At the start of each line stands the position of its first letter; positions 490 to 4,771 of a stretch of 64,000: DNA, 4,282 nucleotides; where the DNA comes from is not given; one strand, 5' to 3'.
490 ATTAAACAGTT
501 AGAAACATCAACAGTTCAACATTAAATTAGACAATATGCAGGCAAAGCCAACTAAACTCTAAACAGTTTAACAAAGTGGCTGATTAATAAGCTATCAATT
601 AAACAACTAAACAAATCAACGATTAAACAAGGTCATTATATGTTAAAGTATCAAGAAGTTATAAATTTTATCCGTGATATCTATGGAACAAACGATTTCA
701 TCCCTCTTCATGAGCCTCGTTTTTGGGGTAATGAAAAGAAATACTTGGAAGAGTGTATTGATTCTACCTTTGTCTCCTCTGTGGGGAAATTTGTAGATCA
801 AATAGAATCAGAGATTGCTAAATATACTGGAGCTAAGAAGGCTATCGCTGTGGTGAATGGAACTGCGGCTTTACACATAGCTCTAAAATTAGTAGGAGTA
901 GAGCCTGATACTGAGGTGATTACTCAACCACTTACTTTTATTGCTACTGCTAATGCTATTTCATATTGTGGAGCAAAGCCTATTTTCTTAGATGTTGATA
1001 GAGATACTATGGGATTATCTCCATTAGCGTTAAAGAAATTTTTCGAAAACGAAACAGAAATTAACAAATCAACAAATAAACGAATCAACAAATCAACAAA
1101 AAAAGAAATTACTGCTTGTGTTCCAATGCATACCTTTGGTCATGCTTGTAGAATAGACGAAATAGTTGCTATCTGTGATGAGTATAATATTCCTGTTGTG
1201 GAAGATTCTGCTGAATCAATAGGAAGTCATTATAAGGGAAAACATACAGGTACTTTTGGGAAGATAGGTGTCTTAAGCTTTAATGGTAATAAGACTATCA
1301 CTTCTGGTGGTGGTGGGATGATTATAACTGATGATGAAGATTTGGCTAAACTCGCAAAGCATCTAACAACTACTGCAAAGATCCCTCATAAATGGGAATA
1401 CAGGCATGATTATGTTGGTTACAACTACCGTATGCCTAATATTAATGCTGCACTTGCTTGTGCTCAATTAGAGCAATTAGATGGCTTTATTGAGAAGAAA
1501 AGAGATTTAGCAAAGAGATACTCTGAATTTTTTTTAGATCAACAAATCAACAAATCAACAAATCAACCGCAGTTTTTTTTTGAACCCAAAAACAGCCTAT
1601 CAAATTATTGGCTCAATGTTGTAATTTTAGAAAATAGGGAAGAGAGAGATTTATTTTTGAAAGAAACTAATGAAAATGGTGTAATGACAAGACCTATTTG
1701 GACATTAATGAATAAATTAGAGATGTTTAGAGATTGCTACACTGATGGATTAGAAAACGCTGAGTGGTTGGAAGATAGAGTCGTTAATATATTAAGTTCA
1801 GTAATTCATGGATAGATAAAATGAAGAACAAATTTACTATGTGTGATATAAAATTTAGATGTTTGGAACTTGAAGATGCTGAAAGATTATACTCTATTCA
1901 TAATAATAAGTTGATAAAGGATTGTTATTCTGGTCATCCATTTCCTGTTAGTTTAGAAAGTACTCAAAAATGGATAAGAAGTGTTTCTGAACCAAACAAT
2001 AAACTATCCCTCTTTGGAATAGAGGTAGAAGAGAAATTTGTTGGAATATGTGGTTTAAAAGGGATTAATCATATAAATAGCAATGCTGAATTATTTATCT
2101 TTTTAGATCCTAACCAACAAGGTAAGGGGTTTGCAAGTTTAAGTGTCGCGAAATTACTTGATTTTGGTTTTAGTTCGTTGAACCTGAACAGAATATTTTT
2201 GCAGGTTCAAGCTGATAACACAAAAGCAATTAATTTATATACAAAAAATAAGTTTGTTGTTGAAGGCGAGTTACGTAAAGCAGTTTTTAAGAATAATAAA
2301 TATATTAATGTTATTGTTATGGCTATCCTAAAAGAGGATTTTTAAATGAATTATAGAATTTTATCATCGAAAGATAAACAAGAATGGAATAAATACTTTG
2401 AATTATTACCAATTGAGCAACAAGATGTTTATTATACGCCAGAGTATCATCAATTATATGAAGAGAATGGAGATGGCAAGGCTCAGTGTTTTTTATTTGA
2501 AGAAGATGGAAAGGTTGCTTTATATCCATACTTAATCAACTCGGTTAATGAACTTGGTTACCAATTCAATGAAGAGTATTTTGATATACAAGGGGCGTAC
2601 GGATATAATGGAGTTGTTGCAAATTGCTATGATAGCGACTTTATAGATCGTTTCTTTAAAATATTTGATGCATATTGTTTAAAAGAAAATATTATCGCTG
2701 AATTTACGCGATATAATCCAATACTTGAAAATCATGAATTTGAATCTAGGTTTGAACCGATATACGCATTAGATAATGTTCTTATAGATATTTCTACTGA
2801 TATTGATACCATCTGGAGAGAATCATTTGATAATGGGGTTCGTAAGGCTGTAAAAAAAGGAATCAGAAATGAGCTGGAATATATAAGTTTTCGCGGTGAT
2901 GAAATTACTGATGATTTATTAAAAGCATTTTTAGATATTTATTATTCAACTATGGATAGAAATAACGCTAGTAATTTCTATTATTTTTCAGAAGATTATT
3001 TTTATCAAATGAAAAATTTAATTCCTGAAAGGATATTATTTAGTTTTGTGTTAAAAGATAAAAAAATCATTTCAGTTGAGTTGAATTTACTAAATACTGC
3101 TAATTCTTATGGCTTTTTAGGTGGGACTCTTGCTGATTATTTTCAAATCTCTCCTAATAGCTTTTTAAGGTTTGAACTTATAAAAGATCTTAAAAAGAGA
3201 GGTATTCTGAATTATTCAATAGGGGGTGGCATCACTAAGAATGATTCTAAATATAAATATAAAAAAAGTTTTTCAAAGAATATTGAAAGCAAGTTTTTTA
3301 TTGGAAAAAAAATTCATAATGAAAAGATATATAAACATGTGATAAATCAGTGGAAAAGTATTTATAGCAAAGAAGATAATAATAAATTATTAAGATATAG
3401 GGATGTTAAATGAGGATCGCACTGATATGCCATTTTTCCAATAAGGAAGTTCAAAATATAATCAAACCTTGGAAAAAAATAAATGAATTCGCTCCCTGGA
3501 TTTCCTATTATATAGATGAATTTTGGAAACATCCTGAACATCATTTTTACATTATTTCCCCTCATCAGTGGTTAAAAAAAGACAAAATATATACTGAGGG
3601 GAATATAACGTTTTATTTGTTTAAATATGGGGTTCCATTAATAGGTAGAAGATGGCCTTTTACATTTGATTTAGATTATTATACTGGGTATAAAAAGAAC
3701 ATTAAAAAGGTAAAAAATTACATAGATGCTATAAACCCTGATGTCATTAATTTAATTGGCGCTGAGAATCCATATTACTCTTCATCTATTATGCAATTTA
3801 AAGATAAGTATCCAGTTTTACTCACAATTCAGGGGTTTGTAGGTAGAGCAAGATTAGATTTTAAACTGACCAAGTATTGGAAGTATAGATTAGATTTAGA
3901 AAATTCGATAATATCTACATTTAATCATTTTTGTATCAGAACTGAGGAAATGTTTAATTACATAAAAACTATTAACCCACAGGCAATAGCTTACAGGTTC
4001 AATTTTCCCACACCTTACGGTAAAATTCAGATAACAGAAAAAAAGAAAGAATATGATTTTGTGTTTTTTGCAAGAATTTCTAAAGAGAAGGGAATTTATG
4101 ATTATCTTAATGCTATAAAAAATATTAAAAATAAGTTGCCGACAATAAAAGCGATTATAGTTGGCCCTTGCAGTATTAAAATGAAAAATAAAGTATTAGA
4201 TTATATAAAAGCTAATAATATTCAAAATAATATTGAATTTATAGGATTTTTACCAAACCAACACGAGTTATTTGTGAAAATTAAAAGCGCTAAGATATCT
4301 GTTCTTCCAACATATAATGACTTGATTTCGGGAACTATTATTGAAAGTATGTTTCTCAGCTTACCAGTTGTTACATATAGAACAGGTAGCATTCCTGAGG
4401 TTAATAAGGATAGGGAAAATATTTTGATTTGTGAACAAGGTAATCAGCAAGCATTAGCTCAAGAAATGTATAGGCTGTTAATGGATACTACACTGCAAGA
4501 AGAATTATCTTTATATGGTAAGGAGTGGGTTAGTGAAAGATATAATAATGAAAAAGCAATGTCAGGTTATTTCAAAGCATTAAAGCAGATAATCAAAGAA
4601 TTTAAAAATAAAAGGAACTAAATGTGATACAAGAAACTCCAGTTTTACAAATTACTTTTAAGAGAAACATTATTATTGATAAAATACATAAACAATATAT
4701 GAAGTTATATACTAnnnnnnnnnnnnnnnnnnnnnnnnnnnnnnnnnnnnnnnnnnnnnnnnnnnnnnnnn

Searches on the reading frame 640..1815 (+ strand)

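Call 99: search_protein_families(library=pfam, proteins=[window:640-1815:+], max_evalue=1e-8)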
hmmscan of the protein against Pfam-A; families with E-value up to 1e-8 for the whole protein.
window:640-1815:+ (391 aa): 1 family
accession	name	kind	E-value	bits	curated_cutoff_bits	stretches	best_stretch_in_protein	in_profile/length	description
PF01041.23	DegT_DnrJ_EryC1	-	1.7e-90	304.3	19.8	1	31-384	6-341/360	DegT/DnrJ/EryC1/StrS aminotransferase family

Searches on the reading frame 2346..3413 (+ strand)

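Call 99: search_protein_families(library=pfam, proteins=[window:2346-3413:+], max_evalue=1e-8)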
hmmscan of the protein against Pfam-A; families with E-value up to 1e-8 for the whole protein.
window:2346-3413:+ (355 aa): 1 family
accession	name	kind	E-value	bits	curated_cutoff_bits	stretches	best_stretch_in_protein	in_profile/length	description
PF13480.13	Acetyltransf_6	-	2.4e-09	37.9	22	1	165-304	3-142/143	Acetyltransferase (GNAT) domain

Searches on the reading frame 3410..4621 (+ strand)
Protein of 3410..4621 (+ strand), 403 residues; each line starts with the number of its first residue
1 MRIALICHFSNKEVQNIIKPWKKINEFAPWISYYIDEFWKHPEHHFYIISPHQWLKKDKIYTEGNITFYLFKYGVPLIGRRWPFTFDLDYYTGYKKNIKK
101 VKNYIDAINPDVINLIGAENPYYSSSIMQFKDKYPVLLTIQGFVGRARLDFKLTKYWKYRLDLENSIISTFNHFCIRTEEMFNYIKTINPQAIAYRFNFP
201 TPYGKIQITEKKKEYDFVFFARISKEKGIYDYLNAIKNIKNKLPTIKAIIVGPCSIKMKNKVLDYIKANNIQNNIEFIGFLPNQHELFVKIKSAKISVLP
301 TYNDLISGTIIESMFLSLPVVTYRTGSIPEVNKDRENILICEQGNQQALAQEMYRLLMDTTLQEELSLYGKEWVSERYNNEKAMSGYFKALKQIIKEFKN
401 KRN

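Call 99: search_protein_families(library=pfam, proteins=[window:3410-4621:+], max_evalue=1e-8)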
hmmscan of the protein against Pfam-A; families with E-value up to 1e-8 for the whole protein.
window:3410-4621:+ (403 aa): 2 families
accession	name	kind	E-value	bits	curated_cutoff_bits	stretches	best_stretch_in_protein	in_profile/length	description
PF00534.26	Glycos_transf_1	-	9.8e-27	94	26.4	1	208-373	9-172/172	Glycosyl transferases group 1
PF13692.12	Glyco_trans_1_4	-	3.6e-22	79.6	27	1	216-359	3-142/142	Glycosyl transferases group 1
